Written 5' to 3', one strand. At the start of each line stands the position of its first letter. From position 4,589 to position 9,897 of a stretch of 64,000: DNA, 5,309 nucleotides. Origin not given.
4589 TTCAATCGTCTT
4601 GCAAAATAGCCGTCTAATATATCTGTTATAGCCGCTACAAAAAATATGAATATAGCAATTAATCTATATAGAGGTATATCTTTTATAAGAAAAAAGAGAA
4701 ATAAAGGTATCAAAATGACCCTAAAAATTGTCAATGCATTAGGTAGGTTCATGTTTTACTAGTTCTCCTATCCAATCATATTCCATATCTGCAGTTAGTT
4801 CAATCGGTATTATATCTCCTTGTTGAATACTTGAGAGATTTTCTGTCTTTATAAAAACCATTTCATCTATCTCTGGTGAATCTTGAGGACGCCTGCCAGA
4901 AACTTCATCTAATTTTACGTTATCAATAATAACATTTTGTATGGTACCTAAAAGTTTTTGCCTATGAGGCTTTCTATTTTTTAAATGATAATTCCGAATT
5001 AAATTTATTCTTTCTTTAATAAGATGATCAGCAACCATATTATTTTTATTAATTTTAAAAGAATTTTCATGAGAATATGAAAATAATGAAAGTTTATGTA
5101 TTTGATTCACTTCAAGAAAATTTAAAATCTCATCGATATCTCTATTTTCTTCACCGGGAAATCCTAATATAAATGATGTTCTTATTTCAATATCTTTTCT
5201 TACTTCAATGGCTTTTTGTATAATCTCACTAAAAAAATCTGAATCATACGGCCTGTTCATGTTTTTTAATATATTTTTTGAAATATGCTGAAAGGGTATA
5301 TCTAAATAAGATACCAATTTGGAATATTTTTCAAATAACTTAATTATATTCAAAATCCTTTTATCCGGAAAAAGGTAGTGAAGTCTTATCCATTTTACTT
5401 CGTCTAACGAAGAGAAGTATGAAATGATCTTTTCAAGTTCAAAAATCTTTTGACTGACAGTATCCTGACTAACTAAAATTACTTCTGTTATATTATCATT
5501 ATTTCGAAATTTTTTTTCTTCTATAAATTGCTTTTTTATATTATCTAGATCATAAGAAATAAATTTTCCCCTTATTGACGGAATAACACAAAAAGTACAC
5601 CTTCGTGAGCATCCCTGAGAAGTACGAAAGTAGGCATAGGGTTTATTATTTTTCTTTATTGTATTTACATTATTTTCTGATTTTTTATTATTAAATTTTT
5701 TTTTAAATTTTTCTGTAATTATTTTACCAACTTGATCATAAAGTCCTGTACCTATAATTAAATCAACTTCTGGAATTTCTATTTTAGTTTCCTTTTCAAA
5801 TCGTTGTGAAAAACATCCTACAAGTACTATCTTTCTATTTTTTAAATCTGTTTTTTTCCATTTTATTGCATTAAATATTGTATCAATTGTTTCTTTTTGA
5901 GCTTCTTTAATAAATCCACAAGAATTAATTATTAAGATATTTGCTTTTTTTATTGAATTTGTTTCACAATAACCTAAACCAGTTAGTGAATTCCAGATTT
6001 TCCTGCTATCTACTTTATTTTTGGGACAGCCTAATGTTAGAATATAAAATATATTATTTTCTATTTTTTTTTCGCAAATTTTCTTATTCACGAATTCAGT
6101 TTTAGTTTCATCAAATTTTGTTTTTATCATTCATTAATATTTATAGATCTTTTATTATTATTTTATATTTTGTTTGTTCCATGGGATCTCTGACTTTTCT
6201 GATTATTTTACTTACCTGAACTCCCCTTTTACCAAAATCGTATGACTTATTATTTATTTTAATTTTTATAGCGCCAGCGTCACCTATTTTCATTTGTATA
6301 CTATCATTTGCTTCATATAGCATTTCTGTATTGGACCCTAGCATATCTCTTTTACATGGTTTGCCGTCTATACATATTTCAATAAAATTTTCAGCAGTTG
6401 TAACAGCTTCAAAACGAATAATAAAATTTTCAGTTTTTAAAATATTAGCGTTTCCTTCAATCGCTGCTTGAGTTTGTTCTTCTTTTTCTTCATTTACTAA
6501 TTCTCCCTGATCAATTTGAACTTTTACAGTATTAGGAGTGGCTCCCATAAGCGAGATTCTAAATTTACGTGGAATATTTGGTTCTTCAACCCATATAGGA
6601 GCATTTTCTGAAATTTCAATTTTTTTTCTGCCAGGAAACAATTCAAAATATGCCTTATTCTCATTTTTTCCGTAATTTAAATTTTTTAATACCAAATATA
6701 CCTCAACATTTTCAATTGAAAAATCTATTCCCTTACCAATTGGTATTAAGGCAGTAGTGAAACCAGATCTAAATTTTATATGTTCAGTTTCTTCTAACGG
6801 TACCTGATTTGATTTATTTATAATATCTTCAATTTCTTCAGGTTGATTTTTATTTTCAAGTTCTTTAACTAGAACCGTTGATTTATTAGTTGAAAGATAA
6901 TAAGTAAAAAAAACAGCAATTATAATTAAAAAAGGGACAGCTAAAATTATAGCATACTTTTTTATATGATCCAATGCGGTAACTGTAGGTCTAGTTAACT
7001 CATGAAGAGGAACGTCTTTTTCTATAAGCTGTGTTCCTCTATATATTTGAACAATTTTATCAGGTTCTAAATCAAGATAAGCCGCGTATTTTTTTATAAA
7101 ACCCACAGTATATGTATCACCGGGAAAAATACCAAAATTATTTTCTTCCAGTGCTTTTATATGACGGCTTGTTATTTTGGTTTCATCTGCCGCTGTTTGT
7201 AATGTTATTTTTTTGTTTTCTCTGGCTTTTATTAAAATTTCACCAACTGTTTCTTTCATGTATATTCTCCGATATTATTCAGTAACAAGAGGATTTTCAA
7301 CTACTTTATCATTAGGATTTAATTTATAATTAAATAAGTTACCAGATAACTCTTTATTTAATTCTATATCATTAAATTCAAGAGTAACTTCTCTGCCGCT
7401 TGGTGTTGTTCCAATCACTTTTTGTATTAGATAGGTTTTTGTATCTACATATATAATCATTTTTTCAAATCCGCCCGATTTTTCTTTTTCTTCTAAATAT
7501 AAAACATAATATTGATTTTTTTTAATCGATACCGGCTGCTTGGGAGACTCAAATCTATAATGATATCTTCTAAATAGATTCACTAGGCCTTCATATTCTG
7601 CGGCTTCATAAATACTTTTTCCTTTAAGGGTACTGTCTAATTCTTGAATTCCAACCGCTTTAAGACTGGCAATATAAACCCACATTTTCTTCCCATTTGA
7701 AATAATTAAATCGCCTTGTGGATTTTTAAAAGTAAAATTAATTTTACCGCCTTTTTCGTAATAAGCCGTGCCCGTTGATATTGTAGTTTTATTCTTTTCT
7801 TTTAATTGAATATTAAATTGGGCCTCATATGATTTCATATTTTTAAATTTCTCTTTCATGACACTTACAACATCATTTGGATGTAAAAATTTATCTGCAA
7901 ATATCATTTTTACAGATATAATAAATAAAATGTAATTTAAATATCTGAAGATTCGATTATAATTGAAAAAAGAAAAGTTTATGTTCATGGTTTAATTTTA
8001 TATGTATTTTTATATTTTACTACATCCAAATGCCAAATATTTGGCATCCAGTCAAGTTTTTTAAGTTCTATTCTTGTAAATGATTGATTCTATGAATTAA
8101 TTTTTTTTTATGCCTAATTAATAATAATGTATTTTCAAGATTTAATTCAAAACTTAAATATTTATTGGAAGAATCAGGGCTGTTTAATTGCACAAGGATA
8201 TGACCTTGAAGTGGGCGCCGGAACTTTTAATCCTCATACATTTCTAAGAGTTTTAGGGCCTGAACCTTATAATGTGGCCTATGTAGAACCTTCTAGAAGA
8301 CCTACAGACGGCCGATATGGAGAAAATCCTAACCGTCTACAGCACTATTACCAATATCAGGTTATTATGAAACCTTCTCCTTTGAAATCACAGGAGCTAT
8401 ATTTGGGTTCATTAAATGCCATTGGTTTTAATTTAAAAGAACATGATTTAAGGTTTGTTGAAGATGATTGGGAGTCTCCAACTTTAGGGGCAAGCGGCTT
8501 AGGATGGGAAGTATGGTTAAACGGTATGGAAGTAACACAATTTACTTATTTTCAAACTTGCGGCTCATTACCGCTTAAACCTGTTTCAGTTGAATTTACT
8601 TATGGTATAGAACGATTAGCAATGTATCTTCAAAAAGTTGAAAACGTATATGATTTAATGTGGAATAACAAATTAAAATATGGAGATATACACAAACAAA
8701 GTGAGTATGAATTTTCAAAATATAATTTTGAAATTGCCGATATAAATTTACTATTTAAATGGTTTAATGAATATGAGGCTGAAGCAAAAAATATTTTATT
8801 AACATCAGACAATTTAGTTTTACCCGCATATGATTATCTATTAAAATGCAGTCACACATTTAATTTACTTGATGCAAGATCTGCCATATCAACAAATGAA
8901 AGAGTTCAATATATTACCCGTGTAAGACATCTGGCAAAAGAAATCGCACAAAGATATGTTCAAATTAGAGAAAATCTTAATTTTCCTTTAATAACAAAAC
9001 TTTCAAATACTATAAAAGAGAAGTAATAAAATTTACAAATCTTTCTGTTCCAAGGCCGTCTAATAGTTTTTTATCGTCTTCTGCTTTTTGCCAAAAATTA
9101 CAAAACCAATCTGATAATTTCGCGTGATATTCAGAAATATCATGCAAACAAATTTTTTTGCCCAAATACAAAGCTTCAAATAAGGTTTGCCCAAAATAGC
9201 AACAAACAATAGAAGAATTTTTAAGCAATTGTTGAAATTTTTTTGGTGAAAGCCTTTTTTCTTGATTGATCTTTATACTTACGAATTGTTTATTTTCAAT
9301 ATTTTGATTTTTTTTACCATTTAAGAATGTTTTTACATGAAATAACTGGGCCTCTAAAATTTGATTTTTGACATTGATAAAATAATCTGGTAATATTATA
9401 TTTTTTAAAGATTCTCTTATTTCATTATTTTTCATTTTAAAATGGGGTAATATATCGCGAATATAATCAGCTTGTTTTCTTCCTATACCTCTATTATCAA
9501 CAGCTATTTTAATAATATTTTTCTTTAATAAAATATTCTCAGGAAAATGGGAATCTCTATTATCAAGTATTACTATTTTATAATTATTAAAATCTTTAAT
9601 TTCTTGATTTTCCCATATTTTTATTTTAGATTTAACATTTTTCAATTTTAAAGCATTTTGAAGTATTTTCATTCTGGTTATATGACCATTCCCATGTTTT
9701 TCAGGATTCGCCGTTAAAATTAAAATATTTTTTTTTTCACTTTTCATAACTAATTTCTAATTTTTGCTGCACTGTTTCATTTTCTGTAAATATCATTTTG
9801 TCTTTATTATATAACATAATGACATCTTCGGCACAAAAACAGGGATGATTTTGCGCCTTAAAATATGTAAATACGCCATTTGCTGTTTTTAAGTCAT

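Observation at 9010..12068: Uncharacterised three-gene module: PseG-like + SpsF-like cytidylyltransferase + radical-SAM/SPASM enzyme fused to a nucleotidyltransferase-like domain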

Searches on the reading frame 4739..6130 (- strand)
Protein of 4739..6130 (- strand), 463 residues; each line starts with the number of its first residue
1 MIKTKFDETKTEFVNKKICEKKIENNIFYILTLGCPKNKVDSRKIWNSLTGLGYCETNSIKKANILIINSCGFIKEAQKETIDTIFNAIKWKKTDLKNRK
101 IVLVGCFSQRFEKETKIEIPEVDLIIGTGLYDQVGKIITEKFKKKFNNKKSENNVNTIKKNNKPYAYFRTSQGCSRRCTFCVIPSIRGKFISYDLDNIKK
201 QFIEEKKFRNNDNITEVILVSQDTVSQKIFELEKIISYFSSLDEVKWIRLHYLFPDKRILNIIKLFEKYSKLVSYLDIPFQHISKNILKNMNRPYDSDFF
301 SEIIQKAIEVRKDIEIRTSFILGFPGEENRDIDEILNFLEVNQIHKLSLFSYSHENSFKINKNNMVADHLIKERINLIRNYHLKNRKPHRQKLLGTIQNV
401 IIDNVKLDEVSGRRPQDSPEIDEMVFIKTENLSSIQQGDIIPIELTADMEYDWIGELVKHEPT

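Call 65: search_protein_families(library=pfam, proteins=[window:4739-6130:-], max_evalue=0.01)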
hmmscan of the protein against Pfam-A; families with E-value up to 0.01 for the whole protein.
window:4739-6130:- (463 aa): 4 families
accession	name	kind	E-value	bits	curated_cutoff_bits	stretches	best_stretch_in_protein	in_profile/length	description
PF00919.26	UPF0004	-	4.3e-22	78.4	27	1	28-127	2-98/98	Uncharacterized protein family UPF0004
PF04055.27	Radical_SAM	-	2.4e-18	67.3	29.5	1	170-339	3-166/166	Radical SAM superfamily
PF18693.7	TRAM_2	-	1.3e-12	48.2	27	1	395-458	2-63/63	TRAM domain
PF16575.11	CLP1_P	-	0.0038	17.5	26.6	1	55-90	95-130/188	mRNA cleavage and polyadenylation factor CLP1 P-loop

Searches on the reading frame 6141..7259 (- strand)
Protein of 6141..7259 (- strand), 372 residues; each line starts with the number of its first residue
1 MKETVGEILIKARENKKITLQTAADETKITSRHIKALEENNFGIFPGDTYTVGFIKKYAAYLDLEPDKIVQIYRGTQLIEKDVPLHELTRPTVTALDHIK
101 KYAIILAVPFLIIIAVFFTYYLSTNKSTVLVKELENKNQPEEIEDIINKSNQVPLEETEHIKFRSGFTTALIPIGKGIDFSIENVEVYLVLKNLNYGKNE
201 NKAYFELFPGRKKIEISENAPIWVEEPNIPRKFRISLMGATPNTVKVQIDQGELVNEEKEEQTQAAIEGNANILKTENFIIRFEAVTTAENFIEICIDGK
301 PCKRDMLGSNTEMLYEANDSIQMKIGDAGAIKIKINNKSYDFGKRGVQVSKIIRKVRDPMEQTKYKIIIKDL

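Call 17: search_protein_families(library=pfam, proteins=[window:6141-7259:-], max_evalue=0.1)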
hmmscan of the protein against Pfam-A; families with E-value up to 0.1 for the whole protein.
window:6141-7259:- (372 aa): 5 families
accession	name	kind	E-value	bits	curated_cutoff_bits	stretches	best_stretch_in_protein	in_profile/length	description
PF13413.12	HTH_25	-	3.4e-20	72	24.6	1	9-69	2-62/62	Helix-turn-helix domain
PF12844.13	HTH_19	-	1.6e-07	31.5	30.2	1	6-71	1-60/64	Helix-turn-helix domain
PF13464.11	RodZ_C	-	4e-05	23.9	23.9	1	288-350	5-69/72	RodZ C-terminal domain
PF19363.4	DUF5939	-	0.08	12.5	22.5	0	275-339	182-242/281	Family of unknown function (DUF5939)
PF07672.19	MFS_Mycoplasma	-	0.081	12.8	24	0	95-143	61-108/297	Mycoplasma MFS transporter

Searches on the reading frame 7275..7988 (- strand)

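Call 17: search_protein_families(library=pfam, proteins=[window:7275-7988:-], max_evalue=0.1)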
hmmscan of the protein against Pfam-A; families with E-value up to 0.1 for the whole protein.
window:7275-7988:- (237 aa): 3 families
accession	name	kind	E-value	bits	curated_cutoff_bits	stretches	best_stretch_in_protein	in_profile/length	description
PF03548.22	LolA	-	3.7e-18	66.2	23.6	1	50-221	2-164/165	Outer membrane lipoprotein carrier protein LolA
PF17131.11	LolA_like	-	1.7e-05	25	30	1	94-201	19-128/184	Outer membrane lipoprotein-sorting protein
PF25518.1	NRG2_N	-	0.069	13.8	27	0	146-183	53-90/90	NRG2 N-terminal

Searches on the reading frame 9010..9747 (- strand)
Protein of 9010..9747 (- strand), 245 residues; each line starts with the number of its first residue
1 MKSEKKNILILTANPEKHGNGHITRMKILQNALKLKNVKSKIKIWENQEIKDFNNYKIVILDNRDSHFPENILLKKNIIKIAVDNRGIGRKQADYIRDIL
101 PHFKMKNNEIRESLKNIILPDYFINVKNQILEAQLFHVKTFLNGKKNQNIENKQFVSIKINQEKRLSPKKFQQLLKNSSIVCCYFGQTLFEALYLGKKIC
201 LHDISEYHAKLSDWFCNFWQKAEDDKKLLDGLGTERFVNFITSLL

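Call 3: search_protein_families(library=pfam, proteins=[window:9010-9747:-], max_evalue=1)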
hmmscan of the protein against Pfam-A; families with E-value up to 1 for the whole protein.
window:9010-9747:- (245 aa): 1 family
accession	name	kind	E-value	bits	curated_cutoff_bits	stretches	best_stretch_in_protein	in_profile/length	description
PF22347.1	AvrPiz-t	-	0.13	12.9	27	1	141-185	9-53/70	Avirulence protein AvrPiz-t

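Call 4: search_protein_families(library=ncbifam, proteins=[window:9010-9747:-], max_evalue=1)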
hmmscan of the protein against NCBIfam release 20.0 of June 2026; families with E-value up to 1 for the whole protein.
window:9010-9747:- (245 aa): 0 families

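Call 18: find_homologous_proteins(query=window:9010-9747:-)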
Query window:9010-9747:- (245 aa): 5 proteins with E <= 0.001 among 684 candidates.
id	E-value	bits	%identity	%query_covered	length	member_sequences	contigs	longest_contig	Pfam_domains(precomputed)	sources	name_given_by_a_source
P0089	5.4e-157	538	100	100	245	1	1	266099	-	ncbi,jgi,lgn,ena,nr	ncbi:MAG: hypothetical protein OEZ22_00635 [Spirochaetia bacterium]|nr:hypothetical protein [Spiroch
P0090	1.3e-48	184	44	97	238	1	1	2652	-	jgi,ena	-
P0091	1.4e-32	131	37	98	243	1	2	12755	-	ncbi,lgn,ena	-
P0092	1.1e-26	112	35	90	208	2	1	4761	-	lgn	-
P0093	5.6e-26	110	36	98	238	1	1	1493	-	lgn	-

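Call 23: search_solved_structures(query=A3, max_evalue=10, show_alignments=3)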
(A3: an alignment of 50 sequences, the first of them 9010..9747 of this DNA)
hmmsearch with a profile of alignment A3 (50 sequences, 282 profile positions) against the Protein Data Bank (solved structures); distinct sequences matched with E-value up to 10: 5.
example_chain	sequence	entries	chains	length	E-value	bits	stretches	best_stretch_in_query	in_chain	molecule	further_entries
9wde_A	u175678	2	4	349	0.24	14.1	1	3-49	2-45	Processive diacylglycerol beta-glucosyltransferase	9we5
2yj3_A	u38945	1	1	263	0.64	12.7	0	155-194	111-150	COPPER-TRANSPORTING ATPASE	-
2yj4_A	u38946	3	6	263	0.64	12.7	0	155-194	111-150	COPPER-TRANSPORTING ATPASE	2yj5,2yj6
8arv_A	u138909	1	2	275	0.66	12.7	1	71-111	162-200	Bifunctional diguanylate cyclase/phosphodiesterase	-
2iye_A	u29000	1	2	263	1.6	11.4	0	155-194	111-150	COPPER-TRANSPORTING ATPASE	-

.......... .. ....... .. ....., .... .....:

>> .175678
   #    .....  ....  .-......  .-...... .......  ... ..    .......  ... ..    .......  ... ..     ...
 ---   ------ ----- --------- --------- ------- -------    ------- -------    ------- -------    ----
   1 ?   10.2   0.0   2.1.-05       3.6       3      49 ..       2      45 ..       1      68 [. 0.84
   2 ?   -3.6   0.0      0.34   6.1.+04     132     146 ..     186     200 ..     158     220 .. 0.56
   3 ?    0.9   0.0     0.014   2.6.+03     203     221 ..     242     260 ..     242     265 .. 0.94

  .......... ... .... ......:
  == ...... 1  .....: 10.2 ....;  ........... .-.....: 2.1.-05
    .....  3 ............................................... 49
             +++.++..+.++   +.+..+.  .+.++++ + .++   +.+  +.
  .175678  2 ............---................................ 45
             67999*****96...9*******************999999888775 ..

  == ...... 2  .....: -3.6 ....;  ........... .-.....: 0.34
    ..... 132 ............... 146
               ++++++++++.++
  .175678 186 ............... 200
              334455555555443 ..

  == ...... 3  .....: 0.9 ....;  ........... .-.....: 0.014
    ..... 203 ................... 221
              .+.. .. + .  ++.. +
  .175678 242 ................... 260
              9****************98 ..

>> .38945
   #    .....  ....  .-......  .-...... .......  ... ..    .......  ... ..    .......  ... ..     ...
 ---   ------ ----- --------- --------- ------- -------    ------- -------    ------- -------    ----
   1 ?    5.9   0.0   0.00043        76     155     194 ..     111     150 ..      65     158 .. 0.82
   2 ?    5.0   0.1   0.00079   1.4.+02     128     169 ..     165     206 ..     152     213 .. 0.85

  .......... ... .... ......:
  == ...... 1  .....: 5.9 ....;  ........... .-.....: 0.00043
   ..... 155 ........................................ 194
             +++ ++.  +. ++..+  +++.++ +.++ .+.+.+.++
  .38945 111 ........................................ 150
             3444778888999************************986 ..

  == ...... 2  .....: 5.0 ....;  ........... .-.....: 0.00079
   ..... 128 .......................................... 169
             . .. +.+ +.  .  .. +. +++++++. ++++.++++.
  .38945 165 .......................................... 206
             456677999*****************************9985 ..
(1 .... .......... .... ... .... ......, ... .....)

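Call 30: predict_structure(alignment_id=A2)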
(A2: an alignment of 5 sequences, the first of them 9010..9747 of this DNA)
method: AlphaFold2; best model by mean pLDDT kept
length: 245 residues; sequences in the alignment: 5
mean_pLDDT: 84.5   pTM: 0.83
mean pLDDT of the five models: 84.5, 80.7, 79.4, 78.0, 65.1
residues with pLDDT >= 90: 139; 70-90: 69; 50-70: 13; < 50: 24
segments of 3 or more residues with pLDDT < 50: 142-163
pLDDT, mean of each block of 10 residues (from residue 1): 72 85 93 95 81 85 91 90 92 94 92 94 90 82 43 41 66 89 90 94 84 92 91 97 95
secondary structure, 60 per line:
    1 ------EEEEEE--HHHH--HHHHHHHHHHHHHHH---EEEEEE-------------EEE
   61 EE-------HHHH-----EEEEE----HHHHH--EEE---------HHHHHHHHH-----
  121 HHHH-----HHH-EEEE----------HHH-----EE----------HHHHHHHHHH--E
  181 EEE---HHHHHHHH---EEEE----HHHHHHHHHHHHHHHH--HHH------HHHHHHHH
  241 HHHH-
elements in order: E7-12 H15-18 H21-35 E39-44 E58-62 H70-73 E79-83 H88-92 E95-97 H107-115 H121-124 E134-137 H168-177 E180-183 H187-194 E198-201 H206-221 H233-244

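Call 86: search_protein_families(library=ncbifam, alignment_id=A3, max_evalue=0.1)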
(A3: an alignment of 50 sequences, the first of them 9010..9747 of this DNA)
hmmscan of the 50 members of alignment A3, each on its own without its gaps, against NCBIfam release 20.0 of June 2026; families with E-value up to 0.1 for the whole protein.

A. member 1, window:9010-9747:- (245 aa): 0 families

B. families by the number of members that match (of 50 scanned): 5 families
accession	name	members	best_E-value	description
TIGR03590.1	PseG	10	0.0023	UDP-2,4-diacetamido-2,4,6-trideoxy-beta-L-altropyranose hydrolase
NF002007.0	PRK00808.1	1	0.035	bacteriohemerythrin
NF006358.0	PRK08579.1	1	0.037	anaerobic ribonucleoside triphosphate reductase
NF000165.3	AAC_6p_Entco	1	0.066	aminoglycoside N-acetyltransferase AAC(6')-Ii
NF008487.1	PRK11394.1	1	0.086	23S rRNA pseudouridine(2457) synthase RluE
